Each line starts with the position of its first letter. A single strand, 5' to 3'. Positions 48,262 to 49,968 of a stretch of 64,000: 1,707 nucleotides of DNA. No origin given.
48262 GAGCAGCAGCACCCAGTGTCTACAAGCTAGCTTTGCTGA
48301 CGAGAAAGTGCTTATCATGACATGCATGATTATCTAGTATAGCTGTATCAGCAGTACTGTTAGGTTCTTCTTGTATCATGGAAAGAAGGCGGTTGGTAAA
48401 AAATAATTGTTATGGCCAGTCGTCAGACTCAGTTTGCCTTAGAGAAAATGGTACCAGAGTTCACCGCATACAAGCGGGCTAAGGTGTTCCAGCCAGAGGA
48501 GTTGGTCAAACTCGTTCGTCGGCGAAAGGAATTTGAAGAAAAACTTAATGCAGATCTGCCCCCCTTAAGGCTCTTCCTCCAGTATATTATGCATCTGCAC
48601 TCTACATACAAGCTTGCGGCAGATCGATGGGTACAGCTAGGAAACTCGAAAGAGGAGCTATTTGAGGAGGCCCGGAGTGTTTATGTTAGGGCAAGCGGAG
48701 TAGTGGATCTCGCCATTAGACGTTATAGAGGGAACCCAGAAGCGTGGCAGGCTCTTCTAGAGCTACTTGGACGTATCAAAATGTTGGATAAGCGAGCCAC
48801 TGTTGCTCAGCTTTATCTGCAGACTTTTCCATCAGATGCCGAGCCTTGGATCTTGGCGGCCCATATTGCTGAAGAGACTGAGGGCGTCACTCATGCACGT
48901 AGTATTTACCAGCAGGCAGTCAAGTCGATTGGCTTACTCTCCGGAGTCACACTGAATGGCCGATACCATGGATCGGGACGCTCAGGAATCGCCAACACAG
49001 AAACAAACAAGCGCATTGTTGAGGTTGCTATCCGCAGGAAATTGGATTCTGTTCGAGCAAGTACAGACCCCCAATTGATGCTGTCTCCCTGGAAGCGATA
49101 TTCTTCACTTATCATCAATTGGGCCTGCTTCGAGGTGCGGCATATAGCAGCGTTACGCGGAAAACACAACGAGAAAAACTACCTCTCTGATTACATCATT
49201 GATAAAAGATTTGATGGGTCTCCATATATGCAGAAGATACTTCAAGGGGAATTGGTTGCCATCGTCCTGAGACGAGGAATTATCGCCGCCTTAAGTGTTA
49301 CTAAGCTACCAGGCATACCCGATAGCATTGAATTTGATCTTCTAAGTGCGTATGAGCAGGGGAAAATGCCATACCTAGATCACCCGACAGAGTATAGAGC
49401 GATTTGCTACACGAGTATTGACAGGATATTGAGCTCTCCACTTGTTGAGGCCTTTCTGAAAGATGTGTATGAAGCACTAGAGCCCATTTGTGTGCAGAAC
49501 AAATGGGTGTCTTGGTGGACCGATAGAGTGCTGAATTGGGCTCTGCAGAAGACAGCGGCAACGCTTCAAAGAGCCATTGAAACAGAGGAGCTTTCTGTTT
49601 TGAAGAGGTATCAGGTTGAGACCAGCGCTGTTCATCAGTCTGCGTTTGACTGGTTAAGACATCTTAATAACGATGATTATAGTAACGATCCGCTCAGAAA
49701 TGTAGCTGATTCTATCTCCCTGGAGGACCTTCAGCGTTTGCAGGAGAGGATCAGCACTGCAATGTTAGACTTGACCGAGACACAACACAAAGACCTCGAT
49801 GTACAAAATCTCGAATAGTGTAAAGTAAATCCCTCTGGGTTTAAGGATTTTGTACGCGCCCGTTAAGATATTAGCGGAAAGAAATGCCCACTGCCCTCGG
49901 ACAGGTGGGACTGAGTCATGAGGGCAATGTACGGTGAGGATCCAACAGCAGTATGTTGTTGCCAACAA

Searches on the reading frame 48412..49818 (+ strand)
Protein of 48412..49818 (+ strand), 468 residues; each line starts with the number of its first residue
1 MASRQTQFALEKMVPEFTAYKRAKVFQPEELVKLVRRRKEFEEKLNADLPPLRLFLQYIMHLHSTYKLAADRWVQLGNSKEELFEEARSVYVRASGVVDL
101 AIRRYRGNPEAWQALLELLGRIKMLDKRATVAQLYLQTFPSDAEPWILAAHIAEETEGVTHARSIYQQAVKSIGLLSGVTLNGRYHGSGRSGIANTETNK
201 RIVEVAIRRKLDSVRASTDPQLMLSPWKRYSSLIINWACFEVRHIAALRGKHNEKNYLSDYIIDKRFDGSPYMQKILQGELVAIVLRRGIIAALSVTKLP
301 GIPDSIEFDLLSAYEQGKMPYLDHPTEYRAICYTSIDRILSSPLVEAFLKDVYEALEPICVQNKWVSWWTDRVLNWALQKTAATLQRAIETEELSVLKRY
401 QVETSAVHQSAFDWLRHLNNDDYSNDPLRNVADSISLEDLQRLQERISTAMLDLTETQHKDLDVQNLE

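Call 15: find_encoding_contigs(protein=window:48412-49818:+, flank=10000, max_places=6)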
Protein window:48412-49818:+ (468 aa): 23 contigs read that carry it; 3 places shown.
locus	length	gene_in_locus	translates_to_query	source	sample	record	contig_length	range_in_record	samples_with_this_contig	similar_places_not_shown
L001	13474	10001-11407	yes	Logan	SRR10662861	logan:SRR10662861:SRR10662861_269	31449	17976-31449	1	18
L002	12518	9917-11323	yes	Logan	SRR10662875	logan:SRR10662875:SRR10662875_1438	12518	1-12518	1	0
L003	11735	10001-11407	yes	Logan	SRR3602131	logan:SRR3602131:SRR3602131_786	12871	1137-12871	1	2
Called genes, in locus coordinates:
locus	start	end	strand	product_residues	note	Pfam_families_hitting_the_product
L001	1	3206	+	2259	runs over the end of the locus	PF00454:PI3_PI4_kinase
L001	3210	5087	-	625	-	PF16796:Microtub_bd, PF00225:Kinesin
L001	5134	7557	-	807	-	-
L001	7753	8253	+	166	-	-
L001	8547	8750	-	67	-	-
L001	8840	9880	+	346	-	-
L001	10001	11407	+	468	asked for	PF08640:U3_assoc_6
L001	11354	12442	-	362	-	PF06423:GWT1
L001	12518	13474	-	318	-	?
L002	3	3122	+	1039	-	?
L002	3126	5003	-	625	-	PF16796:Microtub_bd, PF00225:Kinesin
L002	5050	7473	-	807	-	-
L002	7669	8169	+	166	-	-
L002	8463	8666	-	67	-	-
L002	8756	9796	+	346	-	-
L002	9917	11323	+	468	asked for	PF08640:U3_assoc_6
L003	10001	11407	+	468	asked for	PF08640:U3_assoc_6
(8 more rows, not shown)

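Call 17: list_cluster_members(proteins=[window:48412-49818:+, window:7337-9157:+, window:12902-14698:+, window:9440-10990:+, window:11660-12889:+, window:14981-16531:+, window:5114-7324:+, window:61448-63829:+, window:16719-17813:+, window:58870-59775:+])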
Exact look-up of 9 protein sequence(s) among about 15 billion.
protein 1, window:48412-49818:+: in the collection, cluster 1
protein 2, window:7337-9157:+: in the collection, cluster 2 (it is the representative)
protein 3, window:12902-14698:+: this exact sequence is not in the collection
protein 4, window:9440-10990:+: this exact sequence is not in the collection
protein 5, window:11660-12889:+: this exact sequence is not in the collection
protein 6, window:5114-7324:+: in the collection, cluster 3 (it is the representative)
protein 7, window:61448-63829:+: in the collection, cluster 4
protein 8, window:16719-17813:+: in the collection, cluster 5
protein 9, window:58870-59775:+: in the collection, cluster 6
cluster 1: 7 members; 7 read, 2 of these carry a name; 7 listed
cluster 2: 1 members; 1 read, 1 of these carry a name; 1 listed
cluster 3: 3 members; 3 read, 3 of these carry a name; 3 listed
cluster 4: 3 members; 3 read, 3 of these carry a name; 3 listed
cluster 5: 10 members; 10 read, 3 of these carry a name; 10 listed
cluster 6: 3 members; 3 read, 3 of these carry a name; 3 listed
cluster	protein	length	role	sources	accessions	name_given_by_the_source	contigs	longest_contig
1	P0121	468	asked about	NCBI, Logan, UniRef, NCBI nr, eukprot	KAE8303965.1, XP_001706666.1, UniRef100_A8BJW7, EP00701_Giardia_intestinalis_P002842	putative U3 small nucleolar RNA-associated protein 6 [Giardia duodenalis] | U3 small nucleolar RNA-associated protein 6 n=1 Tax=Giardia intestinalis (strain ATCC ... | putative U3 small nucleolar RNA-associated protein 6 [Giardia intestinalis]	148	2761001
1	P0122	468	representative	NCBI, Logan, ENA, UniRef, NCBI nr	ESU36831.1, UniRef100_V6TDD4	Hypothetical protein DHA2_8892 [Giardia duodenalis] | U3 small nucleolar RNA-associated protein 6 N-terminal domain-containing protein n=1 ... | Hypothetical protein DHA2_8892 [Giardia intestinalis]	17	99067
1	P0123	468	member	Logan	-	-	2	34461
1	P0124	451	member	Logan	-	-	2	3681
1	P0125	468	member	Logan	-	-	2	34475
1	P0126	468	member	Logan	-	-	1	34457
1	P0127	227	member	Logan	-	-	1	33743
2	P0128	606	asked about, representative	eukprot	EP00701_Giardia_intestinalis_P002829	XP_001706653.1 VSP [Giardia lamblia ATCC 50803]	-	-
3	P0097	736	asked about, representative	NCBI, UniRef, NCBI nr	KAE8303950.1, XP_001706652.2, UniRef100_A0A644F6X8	VSP [Giardia duodenalis] | VSP n=1 Tax=Giardia intestinalis (strain ATCC 50803 / WB clone C6) TaxID=184922 ... | VSP [Giardia intestinalis]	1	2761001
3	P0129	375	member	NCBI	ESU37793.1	Variant-specific surface protein, partial [Giardia duodenalis]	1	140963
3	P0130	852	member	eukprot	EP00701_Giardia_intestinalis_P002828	XP_001706652.1 VSP [Giardia lamblia ATCC 50803]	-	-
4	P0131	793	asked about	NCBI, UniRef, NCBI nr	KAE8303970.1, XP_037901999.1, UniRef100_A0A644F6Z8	VSP [Giardia duodenalis] | VSP n=2 Tax=Giardia intestinalis TaxID=5741 RepID=A0A644F6Z8_GIAIC | VSP [Giardia intestinalis]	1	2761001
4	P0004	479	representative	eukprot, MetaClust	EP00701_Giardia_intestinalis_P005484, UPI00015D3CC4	XP_001709308.1 VSP [Giardia lamblia ATCC 50803] | status=active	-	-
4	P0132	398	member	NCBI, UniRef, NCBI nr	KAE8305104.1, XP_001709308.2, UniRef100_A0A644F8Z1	VSP [Giardia duodenalis] | VSP n=1 Tax=Giardia intestinalis (strain ATCC 50803 / WB clone C6) TaxID=184922 ... | VSP [Giardia intestinalis]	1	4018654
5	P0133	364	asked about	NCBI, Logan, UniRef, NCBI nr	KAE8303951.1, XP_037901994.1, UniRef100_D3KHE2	Endonuclease/Exonuclease/phosphatase family protein [Giardia duodenalis] | Endonuclease/Exonuclease/phosphatase family protein n=1 Tax=Giardia intestinalis (strain ... | Endonuclease/Exonuclease/phosphatase family protein [Giardia intestinalis]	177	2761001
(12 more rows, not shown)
